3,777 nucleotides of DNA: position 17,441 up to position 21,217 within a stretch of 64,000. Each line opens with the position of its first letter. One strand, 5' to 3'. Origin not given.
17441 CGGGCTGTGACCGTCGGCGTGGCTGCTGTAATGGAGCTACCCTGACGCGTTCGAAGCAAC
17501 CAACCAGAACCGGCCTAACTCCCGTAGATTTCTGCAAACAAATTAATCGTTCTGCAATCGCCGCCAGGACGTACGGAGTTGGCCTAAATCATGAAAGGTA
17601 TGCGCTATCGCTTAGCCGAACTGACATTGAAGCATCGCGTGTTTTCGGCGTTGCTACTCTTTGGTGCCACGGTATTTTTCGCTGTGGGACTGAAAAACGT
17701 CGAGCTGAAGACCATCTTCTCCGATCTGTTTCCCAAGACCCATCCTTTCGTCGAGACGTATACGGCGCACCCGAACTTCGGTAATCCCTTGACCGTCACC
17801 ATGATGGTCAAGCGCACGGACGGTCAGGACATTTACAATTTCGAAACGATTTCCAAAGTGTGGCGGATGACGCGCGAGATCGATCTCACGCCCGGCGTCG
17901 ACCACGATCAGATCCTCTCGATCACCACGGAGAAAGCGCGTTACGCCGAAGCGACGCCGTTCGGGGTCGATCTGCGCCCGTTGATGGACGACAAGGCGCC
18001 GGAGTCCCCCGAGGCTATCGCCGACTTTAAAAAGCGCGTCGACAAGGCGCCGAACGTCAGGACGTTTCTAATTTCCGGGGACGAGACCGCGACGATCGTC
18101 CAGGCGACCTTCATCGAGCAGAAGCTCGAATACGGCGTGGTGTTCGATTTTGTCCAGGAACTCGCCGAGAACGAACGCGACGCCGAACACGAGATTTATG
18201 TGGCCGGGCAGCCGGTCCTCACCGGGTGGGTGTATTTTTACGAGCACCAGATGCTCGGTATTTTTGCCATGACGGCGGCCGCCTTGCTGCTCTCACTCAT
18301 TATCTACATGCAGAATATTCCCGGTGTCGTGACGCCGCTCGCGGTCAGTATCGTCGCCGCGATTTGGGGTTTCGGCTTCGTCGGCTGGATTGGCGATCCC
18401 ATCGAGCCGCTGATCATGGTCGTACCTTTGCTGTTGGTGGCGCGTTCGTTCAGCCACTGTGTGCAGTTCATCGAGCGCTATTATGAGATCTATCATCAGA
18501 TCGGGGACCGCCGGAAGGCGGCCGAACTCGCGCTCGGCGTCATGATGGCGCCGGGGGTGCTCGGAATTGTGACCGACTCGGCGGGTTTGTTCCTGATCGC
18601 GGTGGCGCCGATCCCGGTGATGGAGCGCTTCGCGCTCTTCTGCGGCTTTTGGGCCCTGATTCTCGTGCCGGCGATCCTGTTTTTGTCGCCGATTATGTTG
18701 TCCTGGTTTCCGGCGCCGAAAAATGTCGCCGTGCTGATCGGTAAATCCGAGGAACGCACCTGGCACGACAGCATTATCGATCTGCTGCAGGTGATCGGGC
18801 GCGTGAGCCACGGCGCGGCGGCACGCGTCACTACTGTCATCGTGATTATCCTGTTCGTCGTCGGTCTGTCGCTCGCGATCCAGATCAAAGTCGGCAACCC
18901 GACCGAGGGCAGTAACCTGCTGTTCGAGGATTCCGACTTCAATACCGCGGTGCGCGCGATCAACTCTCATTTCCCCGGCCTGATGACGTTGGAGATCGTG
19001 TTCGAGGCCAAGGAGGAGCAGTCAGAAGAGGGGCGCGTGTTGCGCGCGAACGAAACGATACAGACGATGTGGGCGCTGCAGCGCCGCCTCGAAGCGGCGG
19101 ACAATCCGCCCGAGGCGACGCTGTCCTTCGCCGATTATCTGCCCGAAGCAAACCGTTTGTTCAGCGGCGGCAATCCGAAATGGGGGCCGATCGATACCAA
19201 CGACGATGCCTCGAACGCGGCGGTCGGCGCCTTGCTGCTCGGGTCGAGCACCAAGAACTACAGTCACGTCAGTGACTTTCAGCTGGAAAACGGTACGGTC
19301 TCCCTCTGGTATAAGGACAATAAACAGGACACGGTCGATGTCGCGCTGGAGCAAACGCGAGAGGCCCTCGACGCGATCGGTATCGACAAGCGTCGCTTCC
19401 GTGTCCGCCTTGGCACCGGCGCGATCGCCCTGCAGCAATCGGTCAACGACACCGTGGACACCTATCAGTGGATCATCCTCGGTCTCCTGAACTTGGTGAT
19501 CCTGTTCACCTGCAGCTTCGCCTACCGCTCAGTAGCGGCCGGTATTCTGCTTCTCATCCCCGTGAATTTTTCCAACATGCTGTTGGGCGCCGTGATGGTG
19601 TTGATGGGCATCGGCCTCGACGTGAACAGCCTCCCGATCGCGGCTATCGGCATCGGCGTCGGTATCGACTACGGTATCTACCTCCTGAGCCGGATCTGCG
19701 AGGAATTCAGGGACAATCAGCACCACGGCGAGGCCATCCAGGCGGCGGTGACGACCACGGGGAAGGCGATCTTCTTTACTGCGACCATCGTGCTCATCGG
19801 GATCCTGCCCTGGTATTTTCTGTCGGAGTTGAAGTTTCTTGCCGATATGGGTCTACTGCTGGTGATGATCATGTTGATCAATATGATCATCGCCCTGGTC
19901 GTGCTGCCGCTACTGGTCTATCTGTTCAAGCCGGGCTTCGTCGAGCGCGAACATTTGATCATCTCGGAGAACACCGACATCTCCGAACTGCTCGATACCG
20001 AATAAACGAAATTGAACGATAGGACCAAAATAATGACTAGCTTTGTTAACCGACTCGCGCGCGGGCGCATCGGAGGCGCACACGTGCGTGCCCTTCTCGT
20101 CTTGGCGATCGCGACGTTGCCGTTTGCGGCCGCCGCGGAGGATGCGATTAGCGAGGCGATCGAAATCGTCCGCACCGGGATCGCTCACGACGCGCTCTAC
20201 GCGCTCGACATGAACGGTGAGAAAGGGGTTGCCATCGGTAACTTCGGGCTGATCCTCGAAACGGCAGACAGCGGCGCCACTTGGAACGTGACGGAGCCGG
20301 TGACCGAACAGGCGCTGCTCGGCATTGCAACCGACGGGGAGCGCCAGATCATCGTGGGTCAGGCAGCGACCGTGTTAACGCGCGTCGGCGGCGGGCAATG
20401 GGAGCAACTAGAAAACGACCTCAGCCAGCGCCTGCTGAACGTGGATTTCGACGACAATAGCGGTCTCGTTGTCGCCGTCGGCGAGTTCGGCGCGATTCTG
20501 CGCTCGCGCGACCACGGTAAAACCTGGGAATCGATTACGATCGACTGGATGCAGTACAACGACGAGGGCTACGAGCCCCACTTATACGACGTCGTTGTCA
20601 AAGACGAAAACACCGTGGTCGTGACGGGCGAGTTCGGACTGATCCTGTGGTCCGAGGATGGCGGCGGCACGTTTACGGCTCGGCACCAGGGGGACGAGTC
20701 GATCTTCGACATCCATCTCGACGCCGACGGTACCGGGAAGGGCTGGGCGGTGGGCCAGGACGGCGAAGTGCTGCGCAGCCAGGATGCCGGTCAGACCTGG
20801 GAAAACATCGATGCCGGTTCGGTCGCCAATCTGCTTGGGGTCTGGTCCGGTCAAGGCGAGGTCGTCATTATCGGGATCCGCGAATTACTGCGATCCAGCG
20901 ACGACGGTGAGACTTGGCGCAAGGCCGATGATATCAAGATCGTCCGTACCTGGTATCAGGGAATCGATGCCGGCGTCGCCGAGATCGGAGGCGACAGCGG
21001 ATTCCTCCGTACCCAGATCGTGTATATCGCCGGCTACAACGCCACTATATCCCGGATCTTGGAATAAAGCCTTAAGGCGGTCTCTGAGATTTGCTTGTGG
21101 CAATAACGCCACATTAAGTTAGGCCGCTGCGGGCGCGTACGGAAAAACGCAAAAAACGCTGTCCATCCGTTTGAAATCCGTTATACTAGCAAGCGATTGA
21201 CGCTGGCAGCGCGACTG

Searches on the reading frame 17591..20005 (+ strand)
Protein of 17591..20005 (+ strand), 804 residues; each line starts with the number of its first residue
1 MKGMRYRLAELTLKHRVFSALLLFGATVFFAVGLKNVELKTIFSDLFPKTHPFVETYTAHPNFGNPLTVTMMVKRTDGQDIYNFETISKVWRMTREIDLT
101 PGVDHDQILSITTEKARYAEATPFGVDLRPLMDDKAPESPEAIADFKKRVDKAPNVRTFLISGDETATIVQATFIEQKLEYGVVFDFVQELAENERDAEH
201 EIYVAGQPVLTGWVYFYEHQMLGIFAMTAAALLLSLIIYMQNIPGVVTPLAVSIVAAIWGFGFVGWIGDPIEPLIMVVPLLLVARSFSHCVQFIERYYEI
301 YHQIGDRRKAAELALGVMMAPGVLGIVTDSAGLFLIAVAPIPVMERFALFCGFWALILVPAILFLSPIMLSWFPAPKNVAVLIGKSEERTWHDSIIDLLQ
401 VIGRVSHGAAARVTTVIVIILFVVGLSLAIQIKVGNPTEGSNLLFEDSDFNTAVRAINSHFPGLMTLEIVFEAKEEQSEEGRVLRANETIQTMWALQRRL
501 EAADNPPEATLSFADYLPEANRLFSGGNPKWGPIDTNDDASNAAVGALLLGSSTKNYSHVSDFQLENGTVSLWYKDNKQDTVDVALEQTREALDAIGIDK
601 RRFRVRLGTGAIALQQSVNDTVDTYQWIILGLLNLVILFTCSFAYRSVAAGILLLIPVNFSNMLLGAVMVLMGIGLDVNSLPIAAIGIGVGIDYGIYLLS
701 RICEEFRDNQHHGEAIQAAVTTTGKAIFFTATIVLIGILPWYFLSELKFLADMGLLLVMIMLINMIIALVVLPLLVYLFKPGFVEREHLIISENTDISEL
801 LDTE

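Call 3: search_protein_families(library=pfam, proteins=[window:17591-20005:+], max_evalue=0.01)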
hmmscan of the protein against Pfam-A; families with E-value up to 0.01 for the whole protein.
window:17591-20005:+ (804 aa): 2 families
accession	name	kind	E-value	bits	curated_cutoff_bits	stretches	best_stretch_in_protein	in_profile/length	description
PF03176.21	MMPL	-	3.6e-24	85.8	20.5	2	585-778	106-301/333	MMPL family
PF00873.25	ACR_tran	-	8.6e-06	24.2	28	1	635-778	343-488/1021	AcrB/AcrD/AcrF family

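Call 4: search_protein_families(library=ncbifam, proteins=[window:17591-20005:+], max_evalue=0.01)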
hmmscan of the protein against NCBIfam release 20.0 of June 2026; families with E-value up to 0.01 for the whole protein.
window:17591-20005:+ (804 aa): 8 families
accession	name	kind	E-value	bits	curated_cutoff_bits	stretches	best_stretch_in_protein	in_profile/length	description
TIGR00921.1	2A067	subfamily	1e-41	142.8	351.9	2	609-780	177-347/733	hydrophobe/amphiphile efflux-3 (HAE3) family transporter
TIGR00833.1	actII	subfamily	8.6e-27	93.8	874.7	2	609-780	158-333/910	MMPL family RND transporter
TIGR03480.1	HpnN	hypoth_equivalog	5.8e-11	41.1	751.85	1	588-783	233-427/862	hopanoid biosynthesis associated RND transporter like protein HpnN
NF052374.1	HopndTporHpnN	equivalog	1.2e-08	33.6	1100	1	585-783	233-430/858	hopanoid transporter HpnN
NF052608.1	TrhMmycExpMmpL3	equivalog_domain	1.4e-07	30.2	1400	1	683-775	246-337/992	trehalose monomycolate exporter MmpL3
NF045600.2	BstA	equivalog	2.4e-05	22.4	1400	1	643-786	304-446/903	sterol transporter cytoplasmic membrane protein BstA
TIGR00918.1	2A060602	subfamily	5e-05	21.2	1120.4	1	188-388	933-1132/1145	transmembrane receptor Patched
TIGR00916.1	2A0604s01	subfamily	0.0012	18.5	148.6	1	629-746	95-209/231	SecD/SecF family protein translocase subunit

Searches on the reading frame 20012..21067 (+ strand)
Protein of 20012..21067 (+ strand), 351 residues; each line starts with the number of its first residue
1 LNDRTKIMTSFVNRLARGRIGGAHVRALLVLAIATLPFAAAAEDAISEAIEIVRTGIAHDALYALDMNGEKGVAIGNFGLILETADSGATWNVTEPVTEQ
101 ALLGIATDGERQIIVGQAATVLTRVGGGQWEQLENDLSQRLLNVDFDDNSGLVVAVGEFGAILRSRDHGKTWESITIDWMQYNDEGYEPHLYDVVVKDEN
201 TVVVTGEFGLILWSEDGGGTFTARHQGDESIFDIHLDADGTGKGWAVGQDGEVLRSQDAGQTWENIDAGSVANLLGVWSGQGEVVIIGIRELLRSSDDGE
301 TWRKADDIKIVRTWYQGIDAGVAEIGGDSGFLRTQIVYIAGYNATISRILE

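Call 3: search_protein_families(library=pfam, proteins=[window:20012-21067:+], max_evalue=0.01)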
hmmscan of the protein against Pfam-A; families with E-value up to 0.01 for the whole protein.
window:20012-21067:+ (351 aa): 7 families
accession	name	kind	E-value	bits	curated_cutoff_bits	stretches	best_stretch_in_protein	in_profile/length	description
PF14870.12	PSII_BNR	-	5.7e-17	62.4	27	2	91-178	9-100/303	Photosynthesis system II assembly factor YCF48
PF02012.26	BNR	-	2.6e-09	36.1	27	0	164-173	2-11/12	BNR/Asp-box repeat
PF15902.12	Sortilin-Vps10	-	1.6e-08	34.2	33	0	211-273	3-67/446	Sortilin, neurotensin receptor 3,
PF13810.12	DUF4185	-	2.9e-05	23.9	39.5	0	158-178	125-145/309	Domain of unknown function (DUF4185)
PF24316.1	Tli3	-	0.00031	21.5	27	0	161-203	85-127/129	T6SS Tli3 immunity protein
PF15899.11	BNR_6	-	0.0011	19.3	27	0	164-175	3-14/14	BNR-Asp box repeat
PF13088.12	BNR_2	-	0.0013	18.6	31.4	0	289-310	84-102/277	BNR repeat-like domain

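Call 4: search_protein_families(library=ncbifam, proteins=[window:20012-21067:+], max_evalue=0.01)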
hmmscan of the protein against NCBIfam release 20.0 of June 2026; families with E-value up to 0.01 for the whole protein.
window:20012-21067:+ (351 aa): 2 families
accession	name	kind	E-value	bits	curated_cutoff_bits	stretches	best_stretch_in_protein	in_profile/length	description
NF045728.1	glycosyl_F510_1955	equivalog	1.3e-18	67.1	175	3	178-268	126-215/246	F510_1955 family glycosylhydrolase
NF010237.0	PRK13684.1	equivalog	4.6e-16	58.7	326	2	91-178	37-127/334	photosynthesis system II assembly factor Ycf48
